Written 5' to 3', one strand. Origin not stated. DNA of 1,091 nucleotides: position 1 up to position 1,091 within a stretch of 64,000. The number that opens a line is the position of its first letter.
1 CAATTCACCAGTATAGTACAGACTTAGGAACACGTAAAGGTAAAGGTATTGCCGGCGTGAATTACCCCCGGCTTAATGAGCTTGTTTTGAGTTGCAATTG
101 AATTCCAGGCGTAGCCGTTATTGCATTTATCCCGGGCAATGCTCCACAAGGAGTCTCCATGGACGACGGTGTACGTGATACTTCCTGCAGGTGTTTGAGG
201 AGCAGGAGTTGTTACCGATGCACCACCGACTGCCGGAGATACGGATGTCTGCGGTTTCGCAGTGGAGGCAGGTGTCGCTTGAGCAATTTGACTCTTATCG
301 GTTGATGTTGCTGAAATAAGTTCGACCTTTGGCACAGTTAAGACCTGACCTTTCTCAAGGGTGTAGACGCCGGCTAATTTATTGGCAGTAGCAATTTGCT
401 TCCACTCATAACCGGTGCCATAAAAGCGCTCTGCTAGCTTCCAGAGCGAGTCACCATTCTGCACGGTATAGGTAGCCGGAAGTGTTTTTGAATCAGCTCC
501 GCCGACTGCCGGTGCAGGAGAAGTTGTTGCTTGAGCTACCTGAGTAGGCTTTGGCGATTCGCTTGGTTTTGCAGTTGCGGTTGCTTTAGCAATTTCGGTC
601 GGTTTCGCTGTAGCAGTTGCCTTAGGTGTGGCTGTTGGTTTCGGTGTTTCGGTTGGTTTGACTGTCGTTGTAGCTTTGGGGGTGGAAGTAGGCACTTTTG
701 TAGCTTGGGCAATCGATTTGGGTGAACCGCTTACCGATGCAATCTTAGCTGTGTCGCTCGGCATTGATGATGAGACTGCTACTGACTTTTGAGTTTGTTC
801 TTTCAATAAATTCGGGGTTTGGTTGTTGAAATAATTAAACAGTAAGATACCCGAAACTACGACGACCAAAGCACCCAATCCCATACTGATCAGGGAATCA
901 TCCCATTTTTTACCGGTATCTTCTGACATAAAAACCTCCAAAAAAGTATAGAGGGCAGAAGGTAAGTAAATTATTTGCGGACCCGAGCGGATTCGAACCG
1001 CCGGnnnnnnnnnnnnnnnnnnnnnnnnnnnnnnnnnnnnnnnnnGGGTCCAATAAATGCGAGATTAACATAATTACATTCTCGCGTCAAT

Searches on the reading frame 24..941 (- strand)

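Call 63: search_protein_families(library=pfam, proteins=[window:24-941:-], max_evalue=0.001)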
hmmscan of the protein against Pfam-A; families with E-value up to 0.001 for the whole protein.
window:24-941:- (305 aa): 3 families
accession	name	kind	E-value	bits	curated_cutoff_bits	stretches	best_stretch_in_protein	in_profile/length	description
PF01476.26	LysM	-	2.2e-18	66.4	20.9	2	158-204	1-43/43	LysM domain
PF23457.1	LysM2_NFP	-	3.8e-05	24.1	36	0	255-302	6-53/56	NFP LysM2 domain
PF23473.1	LysM3_LYK4_5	-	0.00025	21.5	29.3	0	157-190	4-34/48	LYK4/5 LysM3 domain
